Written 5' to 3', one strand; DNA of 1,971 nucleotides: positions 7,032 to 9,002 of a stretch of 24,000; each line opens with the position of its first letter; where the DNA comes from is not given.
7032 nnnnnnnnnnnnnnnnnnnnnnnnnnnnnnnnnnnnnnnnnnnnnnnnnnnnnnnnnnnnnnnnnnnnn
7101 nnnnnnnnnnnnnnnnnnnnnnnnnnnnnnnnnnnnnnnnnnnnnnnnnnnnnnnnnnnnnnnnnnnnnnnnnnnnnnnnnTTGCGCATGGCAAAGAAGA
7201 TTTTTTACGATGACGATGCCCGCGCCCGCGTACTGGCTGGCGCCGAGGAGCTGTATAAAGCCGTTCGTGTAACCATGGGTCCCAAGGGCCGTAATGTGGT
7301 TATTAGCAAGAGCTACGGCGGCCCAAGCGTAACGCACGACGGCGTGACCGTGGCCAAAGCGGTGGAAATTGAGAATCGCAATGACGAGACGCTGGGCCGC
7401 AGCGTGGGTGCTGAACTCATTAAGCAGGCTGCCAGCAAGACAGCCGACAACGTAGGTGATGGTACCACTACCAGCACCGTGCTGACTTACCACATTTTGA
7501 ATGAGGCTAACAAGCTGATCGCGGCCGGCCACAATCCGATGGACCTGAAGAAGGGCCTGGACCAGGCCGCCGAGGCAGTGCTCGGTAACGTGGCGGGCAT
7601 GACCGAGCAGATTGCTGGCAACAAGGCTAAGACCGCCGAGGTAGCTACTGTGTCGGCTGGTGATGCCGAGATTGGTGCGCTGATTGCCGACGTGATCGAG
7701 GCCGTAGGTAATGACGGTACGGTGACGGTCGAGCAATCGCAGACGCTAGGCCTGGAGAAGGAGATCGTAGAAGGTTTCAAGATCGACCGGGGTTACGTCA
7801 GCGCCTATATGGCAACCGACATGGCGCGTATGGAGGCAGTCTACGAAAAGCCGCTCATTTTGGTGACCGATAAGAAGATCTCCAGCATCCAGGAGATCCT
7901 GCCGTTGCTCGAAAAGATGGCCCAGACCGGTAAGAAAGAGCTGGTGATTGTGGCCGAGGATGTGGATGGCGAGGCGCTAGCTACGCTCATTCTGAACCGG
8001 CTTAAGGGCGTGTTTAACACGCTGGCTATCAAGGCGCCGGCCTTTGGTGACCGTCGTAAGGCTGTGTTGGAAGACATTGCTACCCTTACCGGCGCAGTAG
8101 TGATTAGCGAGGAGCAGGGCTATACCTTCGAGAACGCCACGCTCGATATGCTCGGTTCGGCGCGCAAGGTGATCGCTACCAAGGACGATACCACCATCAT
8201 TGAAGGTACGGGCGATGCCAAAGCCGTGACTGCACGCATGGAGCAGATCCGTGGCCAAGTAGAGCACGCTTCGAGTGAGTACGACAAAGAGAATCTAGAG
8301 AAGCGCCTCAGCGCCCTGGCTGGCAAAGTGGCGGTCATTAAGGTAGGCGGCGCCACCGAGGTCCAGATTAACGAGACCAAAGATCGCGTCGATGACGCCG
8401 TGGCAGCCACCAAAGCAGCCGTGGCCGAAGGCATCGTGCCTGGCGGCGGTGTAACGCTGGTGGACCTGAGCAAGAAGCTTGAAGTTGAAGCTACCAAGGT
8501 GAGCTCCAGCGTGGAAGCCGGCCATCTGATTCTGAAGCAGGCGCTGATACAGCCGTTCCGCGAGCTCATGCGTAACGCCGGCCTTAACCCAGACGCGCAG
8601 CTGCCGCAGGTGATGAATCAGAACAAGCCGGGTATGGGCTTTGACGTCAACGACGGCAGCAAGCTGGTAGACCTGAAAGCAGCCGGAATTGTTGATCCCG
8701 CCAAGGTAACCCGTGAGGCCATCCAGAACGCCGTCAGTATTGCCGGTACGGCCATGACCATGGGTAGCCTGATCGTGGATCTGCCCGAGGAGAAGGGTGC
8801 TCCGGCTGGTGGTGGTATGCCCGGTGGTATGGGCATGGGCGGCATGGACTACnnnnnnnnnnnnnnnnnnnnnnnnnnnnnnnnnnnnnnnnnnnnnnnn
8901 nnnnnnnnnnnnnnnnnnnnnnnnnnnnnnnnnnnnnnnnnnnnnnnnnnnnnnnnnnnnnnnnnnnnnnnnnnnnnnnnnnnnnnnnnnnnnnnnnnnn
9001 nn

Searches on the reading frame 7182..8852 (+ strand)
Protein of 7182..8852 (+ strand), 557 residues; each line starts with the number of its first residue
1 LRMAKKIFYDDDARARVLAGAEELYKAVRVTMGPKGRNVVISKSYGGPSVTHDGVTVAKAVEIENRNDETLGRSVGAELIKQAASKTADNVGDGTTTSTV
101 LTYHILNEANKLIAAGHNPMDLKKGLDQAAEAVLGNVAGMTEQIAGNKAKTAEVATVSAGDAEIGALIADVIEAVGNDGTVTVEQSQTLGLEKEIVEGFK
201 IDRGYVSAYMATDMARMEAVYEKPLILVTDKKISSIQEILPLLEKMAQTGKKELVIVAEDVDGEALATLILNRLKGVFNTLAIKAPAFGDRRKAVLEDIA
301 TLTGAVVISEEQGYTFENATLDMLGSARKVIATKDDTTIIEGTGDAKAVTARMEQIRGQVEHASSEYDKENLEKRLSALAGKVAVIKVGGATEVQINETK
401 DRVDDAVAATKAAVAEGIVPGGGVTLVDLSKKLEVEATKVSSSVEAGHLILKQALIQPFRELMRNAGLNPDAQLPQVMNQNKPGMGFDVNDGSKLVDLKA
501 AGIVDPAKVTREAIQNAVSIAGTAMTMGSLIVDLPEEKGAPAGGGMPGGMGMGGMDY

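Call 73: search_protein_families(library=pfam, proteins=[window:7182-8852:+], max_evalue=0.001)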
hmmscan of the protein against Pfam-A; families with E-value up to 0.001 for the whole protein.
window:7182-8852:+ (557 aa): 1 family
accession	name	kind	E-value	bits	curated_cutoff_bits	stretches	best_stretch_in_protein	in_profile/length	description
PF00118.29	Cpn60_TCP1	-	5.4e-69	233.6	34.3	1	25-532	2-487/490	TCP-1/cpn60 chaperonin family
